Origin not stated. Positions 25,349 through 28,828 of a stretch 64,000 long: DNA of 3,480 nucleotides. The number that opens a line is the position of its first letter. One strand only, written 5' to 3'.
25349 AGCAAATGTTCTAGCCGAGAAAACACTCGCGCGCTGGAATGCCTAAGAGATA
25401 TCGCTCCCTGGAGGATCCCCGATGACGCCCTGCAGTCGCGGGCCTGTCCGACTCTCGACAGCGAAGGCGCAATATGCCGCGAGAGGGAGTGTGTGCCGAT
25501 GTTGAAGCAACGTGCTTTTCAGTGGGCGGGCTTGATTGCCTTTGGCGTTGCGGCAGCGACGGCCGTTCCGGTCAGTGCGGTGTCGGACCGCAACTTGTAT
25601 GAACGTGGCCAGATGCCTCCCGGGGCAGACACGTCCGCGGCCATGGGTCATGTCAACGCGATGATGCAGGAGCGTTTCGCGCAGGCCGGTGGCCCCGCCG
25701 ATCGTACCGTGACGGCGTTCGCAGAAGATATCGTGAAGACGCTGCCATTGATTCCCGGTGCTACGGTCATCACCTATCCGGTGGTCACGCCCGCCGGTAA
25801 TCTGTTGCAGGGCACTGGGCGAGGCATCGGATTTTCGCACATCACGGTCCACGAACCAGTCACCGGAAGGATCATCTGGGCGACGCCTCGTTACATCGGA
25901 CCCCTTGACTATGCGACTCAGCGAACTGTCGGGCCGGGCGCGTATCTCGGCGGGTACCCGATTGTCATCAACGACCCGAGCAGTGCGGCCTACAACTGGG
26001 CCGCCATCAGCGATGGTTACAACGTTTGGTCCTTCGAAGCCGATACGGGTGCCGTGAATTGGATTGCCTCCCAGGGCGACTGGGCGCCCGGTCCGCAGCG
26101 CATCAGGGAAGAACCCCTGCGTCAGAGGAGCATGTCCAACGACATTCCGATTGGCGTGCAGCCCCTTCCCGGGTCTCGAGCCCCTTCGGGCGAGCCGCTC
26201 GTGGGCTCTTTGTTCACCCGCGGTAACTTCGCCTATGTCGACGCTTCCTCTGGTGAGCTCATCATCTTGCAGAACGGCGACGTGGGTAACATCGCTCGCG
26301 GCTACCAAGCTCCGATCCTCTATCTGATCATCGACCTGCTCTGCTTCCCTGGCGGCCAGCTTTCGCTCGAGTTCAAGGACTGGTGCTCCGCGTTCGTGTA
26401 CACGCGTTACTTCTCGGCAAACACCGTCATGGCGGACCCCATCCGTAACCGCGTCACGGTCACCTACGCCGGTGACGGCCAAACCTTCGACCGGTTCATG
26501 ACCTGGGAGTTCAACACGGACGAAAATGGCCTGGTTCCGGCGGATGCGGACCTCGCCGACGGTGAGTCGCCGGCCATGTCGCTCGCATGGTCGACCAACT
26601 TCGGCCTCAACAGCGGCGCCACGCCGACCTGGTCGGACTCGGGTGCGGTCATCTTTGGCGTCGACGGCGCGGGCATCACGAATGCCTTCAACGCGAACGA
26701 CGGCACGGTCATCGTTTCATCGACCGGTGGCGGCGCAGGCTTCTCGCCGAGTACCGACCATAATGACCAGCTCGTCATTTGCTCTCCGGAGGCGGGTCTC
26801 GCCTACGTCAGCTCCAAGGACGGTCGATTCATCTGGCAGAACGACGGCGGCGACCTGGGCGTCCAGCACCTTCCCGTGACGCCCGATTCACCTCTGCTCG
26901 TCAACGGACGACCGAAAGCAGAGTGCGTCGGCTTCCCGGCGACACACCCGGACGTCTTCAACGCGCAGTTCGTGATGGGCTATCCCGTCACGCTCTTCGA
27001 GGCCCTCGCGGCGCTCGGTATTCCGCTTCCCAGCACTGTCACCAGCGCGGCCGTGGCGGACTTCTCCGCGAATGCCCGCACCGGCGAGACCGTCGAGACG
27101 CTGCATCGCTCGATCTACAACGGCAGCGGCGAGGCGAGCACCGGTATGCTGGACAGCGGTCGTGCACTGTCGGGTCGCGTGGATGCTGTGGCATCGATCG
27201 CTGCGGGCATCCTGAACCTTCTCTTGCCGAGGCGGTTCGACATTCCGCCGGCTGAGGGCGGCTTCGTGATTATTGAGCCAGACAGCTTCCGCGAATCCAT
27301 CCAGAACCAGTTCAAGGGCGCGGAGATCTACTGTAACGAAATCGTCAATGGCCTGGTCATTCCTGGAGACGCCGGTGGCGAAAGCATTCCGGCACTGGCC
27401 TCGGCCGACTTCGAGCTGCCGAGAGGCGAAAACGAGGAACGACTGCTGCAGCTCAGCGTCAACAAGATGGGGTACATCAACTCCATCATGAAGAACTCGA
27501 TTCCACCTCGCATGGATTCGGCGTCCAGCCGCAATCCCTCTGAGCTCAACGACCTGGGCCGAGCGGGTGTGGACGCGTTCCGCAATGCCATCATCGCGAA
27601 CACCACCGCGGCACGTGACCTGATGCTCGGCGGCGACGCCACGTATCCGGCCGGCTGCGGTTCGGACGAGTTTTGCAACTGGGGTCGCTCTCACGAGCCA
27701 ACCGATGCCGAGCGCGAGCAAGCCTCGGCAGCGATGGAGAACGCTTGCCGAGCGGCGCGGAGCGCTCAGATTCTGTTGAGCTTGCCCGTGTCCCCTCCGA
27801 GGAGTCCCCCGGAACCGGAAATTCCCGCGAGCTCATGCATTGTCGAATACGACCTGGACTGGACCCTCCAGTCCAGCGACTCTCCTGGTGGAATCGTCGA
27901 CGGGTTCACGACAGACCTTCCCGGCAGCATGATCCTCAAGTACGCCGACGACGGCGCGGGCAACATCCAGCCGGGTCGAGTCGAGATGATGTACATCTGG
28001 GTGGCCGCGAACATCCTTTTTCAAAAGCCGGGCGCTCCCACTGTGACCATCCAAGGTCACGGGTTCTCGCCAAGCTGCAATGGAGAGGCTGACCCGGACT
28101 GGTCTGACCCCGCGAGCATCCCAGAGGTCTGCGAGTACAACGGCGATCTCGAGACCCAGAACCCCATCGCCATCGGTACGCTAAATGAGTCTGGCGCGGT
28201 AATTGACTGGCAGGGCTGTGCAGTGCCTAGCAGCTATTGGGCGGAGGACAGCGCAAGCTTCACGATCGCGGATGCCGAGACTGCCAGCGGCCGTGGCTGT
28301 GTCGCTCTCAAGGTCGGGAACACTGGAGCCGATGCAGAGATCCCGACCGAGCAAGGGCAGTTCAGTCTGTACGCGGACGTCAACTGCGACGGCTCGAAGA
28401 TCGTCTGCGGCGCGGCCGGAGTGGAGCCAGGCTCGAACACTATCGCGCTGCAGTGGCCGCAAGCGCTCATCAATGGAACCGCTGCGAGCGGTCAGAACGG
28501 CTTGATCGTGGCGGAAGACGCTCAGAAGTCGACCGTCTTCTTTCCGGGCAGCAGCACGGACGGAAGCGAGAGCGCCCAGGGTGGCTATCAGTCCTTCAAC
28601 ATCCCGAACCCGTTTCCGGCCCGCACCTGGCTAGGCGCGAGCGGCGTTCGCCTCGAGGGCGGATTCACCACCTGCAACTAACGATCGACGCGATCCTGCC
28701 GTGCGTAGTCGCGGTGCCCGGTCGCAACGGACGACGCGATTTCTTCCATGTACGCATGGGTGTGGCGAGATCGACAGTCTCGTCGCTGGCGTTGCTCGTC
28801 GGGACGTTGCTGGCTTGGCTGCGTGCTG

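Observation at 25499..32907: Two giant secreted paralogues share a roughly 700-aa module I cannot assign to any family; one copy is fused to a PQQ-dehydrogenase propeller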

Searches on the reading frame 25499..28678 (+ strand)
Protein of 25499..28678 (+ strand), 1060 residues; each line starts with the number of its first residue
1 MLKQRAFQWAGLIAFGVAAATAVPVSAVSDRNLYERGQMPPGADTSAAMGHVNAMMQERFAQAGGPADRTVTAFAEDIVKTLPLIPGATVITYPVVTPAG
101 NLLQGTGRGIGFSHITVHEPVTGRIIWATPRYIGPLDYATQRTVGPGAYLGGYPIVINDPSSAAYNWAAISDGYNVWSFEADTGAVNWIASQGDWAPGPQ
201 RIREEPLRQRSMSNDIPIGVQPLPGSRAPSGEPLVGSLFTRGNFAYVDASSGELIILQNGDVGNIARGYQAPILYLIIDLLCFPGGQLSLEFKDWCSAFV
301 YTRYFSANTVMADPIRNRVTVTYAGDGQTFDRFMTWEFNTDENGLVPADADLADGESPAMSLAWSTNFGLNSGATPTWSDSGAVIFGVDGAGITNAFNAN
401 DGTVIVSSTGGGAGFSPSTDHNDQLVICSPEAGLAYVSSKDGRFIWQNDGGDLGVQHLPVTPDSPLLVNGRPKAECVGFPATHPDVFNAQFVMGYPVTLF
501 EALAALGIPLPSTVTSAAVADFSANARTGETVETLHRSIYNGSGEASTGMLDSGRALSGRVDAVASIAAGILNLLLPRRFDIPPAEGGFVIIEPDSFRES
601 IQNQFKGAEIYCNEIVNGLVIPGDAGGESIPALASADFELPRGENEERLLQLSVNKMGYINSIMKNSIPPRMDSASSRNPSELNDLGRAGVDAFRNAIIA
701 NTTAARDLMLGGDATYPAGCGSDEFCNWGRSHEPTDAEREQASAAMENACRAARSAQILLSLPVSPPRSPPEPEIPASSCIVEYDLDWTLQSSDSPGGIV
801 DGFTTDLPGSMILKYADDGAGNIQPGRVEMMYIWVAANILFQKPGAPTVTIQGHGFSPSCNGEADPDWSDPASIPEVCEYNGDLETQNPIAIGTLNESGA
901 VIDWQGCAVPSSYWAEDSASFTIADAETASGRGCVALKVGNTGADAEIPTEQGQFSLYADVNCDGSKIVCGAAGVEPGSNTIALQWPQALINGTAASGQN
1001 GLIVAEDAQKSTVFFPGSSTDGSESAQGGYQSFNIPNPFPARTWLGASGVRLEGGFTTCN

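Call 6: search_protein_families(library=pfam, proteins=[window:25499-28678:+], max_evalue=1)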
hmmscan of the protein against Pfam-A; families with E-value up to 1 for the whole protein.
window:25499-28678:+ (1060 aa): 2 families
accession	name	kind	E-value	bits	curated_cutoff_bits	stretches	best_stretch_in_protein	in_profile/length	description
PF13360.13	PQQ_2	-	0.00053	20.1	27.6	1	362-451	15-102/233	Outer membrane protein assembly factor BamB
PF13570.13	Beta-prop_ACSF4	-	0.12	12.2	133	1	361-448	124-210/329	Beta-alanine-activating enzyme, beta-propeller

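Call 7: search_protein_families(library=ncbifam, proteins=[window:25499-28678:+], max_evalue=1)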
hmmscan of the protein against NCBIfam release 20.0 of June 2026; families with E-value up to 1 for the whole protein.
window:25499-28678:+ (1060 aa): 1 family
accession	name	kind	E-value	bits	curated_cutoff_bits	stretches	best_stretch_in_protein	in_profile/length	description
NF058597.1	CoaZ_rpt_PGGG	domain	0.25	11.4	30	0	897-943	30-75/88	choice-of-anchor Z repeating domain-containing protein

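Call 47: find_encoding_contigs(protein=window:25499-28678:+, flank=2000, max_places=3)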
Protein window:25499-28678:+ (1060 aa): no gene with exactly this product is on record in the collection.

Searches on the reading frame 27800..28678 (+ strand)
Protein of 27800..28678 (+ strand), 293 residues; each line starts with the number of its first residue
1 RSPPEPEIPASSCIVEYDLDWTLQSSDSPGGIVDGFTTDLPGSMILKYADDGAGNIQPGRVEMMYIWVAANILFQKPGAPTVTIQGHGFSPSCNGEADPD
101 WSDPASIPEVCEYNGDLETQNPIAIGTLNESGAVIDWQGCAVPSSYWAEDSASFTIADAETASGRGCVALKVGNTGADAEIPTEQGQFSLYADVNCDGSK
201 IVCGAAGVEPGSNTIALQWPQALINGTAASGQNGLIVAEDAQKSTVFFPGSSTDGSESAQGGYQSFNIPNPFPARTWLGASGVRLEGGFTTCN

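Call 33: search_protein_families(library=ncbifam, proteins=[window:27800-28678:+], max_evalue=0.01)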
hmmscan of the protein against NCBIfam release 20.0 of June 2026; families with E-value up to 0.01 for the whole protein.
window:27800-28678:+ (293 aa): 1 family
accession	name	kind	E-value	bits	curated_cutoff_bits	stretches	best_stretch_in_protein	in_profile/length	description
NF058597.1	CoaZ_rpt_PGGG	domain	0.0047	17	30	0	130-176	30-75/88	choice-of-anchor Z repeating domain-containing protein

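Call 37: search_solved_structures(query=window:27800-28678:+, max_evalue=1)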
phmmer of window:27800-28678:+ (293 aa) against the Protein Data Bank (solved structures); distinct sequences matched with E-value up to 1: 0.

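Call 98: search_protein_families(library=pfam, proteins=[window:27800-28678:+], max_evalue=0.01)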
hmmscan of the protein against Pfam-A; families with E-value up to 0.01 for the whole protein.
window:27800-28678:+ (293 aa): 0 families
